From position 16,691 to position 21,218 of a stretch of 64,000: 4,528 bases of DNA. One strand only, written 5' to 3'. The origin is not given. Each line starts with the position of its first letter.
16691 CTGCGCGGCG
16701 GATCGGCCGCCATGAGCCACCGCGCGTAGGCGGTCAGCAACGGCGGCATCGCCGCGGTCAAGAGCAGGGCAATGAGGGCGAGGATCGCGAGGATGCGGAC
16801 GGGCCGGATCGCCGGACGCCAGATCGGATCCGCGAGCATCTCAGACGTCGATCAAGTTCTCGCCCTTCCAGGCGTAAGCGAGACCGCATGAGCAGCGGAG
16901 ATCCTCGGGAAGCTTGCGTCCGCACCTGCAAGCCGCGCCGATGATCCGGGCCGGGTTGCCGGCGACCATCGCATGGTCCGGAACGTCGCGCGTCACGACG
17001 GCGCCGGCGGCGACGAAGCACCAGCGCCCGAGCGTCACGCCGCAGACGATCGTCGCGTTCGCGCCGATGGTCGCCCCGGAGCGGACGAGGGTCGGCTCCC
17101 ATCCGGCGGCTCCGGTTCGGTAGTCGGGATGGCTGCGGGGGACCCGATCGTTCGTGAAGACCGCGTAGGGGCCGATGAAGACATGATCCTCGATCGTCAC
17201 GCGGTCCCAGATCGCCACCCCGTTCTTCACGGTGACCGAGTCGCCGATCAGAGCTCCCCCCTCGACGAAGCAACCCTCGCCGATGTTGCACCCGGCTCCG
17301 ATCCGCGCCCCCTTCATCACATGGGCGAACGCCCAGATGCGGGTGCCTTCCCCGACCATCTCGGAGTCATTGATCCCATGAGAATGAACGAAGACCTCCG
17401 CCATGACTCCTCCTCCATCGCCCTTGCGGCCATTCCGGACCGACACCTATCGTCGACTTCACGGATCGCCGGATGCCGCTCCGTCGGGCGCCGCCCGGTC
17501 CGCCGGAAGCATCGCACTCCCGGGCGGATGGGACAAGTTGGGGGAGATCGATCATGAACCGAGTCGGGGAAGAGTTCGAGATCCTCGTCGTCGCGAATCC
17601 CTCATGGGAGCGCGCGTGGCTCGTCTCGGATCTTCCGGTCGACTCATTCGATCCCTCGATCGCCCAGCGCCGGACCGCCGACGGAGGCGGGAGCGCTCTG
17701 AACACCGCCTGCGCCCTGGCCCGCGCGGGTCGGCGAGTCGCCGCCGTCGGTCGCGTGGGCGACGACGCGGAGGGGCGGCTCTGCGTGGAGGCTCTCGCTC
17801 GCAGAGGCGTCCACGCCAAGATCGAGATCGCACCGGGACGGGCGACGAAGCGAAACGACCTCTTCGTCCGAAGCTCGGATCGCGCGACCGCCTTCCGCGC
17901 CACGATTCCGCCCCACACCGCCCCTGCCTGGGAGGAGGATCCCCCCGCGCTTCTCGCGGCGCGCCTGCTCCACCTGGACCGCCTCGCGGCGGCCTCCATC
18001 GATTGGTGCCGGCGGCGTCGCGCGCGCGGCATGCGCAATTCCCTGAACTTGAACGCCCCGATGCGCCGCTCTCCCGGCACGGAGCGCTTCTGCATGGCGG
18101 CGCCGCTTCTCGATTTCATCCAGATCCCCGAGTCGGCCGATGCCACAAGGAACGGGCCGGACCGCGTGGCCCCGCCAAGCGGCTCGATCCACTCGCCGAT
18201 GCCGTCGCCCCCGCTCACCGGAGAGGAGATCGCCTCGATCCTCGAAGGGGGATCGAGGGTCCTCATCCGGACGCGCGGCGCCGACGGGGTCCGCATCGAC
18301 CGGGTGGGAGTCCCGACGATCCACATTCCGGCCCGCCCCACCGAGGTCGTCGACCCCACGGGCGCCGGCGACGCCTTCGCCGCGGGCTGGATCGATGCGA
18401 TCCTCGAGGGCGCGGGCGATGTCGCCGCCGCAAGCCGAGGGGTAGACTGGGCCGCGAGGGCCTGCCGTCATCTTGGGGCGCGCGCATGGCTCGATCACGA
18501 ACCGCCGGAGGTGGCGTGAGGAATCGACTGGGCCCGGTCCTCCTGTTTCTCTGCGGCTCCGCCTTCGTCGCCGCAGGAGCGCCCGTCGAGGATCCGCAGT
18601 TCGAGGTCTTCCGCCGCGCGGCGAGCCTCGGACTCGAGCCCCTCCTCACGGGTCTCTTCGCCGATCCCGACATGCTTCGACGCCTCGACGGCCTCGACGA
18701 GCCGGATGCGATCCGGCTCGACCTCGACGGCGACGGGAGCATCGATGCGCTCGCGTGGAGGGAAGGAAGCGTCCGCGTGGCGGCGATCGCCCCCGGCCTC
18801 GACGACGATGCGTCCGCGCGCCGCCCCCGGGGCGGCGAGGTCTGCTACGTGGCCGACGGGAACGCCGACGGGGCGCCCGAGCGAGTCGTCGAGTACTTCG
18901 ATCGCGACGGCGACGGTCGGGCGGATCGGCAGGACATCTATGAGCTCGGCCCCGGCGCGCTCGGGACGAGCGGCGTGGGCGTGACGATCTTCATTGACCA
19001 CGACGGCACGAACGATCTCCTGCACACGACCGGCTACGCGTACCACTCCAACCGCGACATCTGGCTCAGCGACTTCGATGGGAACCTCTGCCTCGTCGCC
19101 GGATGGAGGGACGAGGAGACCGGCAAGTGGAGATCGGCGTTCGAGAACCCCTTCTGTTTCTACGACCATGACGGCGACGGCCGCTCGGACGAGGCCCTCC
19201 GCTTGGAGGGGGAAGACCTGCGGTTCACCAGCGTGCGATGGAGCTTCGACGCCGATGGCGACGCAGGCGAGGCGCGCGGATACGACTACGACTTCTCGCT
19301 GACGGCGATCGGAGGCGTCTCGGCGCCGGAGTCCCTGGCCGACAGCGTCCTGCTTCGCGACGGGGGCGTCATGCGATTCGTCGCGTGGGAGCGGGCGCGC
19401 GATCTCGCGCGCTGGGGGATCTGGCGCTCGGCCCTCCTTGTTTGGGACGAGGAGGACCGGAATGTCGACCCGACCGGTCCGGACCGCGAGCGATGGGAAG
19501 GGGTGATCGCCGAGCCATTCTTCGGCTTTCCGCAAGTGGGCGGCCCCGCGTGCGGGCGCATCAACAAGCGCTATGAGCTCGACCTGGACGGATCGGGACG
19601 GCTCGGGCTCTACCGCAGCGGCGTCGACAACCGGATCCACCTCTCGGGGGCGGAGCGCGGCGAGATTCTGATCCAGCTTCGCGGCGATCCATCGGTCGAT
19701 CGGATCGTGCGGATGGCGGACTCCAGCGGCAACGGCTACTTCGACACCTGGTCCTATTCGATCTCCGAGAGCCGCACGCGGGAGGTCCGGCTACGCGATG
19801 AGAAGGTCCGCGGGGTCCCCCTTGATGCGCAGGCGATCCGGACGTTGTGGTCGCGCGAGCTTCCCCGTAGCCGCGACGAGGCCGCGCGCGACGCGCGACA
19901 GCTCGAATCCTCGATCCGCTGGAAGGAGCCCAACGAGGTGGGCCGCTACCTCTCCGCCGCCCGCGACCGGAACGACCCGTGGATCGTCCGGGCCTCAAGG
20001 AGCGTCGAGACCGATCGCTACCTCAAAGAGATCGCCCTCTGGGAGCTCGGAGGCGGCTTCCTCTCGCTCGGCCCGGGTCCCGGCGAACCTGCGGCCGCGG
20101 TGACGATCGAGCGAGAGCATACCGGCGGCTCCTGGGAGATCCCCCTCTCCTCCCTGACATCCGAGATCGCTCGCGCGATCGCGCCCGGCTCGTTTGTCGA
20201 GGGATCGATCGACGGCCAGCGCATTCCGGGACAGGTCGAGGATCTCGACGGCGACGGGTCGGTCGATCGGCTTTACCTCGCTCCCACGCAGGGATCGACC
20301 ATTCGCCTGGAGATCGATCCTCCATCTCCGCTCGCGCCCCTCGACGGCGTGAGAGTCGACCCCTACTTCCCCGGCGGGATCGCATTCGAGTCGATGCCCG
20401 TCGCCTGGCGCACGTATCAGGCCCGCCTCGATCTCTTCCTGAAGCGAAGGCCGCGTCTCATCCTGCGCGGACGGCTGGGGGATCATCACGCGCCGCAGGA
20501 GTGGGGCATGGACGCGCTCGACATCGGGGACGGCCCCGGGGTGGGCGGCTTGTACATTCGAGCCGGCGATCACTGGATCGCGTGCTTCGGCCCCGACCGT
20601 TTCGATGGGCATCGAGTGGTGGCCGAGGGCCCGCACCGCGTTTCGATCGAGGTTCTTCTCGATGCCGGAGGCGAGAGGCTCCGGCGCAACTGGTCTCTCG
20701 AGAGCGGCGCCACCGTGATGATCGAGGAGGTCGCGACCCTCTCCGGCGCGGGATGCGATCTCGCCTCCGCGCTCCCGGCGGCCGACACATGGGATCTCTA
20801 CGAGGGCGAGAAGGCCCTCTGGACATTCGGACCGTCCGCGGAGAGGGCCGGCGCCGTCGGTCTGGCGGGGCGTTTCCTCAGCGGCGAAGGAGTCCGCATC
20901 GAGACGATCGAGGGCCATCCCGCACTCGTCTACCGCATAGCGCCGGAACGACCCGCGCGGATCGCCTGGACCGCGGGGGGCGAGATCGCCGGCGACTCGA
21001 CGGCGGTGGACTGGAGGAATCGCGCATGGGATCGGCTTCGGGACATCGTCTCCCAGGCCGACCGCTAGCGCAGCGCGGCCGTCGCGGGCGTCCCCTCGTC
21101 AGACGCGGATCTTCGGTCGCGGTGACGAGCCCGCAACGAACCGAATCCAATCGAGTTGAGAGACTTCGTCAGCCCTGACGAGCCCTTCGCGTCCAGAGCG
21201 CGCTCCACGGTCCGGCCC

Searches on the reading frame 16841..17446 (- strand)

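Call 79: search_protein_families(library=pfam, proteins=[window:16841-17446:-], max_evalue=0.00001)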
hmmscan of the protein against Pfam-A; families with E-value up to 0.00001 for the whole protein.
window:16841-17446:- (201 aa): 3 families
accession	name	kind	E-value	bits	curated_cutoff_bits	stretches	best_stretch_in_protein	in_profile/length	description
PF00132.30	Hexapep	-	1.2e-24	85.4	27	3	31-63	4-36/36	Bacterial transferase hexapeptide (six repeats)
PF14602.12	Hexapep_2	-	1.3e-12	47.7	27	1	125-153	8-34/34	Hexapeptide repeat of succinyl-transferase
PF25084.1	LbH_EIF2B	-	1.7e-07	31.6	54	0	23-96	16-92/105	EIF2B subunit epsilon LbH domain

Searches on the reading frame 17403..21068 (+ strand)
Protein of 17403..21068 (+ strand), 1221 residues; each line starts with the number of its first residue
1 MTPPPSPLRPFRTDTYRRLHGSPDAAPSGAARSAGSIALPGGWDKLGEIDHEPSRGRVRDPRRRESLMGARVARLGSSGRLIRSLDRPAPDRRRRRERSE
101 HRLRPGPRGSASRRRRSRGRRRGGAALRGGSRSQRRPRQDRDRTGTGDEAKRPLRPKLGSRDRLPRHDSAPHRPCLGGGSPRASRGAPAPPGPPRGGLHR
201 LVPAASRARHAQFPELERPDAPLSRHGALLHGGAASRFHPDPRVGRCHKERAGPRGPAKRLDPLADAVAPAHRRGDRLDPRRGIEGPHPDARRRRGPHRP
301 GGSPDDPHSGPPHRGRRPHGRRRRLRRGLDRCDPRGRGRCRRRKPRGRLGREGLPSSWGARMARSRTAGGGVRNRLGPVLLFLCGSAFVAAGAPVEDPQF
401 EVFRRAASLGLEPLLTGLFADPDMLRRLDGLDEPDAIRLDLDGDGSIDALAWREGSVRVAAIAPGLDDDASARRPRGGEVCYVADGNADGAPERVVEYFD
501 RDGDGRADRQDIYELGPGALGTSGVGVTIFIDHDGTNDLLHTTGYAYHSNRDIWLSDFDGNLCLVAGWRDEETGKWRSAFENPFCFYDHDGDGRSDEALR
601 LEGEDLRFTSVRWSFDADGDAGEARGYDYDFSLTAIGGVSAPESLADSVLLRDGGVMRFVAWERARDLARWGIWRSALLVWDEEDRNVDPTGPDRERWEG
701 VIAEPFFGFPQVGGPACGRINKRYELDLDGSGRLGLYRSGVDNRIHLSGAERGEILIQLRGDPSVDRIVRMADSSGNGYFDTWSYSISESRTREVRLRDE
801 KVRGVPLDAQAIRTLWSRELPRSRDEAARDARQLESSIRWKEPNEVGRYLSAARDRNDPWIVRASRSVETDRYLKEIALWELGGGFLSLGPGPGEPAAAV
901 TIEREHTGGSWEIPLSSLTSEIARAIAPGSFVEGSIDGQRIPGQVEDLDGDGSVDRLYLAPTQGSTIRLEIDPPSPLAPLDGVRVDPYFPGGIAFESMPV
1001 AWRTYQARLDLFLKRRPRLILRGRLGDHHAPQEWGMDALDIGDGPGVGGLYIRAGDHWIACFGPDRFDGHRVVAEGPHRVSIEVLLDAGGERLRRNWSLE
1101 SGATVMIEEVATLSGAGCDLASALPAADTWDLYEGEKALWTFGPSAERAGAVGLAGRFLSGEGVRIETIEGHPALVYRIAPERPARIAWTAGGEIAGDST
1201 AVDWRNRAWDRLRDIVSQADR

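Call 79: search_protein_families(library=pfam, proteins=[window:17403-21068:+], max_evalue=0.00001)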
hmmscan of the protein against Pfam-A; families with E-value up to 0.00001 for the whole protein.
window:17403-21068:+ (1221 aa): 1 family
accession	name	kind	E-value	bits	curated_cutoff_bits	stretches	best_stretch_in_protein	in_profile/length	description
PF16153.10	DUF4861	-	9e-14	51.7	22.3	1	991-1084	126-225/380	Domain of unknown function (DUF4861)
